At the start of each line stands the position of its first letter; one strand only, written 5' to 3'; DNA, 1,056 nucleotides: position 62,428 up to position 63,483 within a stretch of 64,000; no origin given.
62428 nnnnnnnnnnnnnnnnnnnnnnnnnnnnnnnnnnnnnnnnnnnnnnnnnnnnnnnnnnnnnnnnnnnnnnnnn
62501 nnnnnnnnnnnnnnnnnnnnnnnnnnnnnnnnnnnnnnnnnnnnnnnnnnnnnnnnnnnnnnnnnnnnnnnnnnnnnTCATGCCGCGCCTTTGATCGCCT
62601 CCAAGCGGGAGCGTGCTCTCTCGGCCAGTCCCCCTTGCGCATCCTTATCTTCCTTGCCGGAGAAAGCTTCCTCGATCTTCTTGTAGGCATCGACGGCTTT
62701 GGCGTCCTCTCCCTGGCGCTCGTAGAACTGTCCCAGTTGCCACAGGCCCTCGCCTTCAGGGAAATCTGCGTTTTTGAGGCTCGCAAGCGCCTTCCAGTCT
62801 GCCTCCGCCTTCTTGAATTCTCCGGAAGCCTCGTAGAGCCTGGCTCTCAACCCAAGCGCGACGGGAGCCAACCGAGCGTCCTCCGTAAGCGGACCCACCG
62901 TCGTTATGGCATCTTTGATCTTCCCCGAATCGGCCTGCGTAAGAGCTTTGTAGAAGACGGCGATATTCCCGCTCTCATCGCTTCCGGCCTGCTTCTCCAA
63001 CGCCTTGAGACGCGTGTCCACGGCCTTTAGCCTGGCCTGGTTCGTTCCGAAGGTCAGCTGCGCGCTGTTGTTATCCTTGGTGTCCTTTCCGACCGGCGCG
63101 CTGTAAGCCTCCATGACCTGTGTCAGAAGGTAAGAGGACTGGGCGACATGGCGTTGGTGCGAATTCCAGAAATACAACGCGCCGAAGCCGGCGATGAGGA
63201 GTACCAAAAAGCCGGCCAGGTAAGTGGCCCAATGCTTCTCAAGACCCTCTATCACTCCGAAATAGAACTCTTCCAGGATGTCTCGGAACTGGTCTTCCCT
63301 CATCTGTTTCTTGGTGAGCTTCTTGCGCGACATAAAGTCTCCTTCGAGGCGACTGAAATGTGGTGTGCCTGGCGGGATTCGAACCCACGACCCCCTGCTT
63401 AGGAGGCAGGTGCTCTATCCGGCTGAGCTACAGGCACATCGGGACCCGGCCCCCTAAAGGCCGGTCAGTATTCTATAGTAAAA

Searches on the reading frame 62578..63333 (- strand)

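Call 45: search_protein_families(library=pfam, proteins=[window:62578-63333:-], max_evalue=0.0001)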
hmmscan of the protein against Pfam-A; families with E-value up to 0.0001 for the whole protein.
window:62578-63333:- (251 aa): 4 families
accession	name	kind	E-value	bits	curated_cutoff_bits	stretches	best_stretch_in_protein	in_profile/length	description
PF07719.23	TPR_2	-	9.3e-07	29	27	0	195-219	2-26/34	Tetratricopeptide repeat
PF13428.12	TPR_14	-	2.2e-06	28.2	23.5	0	196-237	3-42/44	Tetratricopeptide repeat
PF13432.12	TPR_16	-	1.3e-05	26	32.7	0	163-226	3-63/65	Tetratricopeptide repeat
PF09976.15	TPR_21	-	2.7e-05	24.4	25.5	1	33-225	5-177/193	Tetratricopeptide repeat-like domain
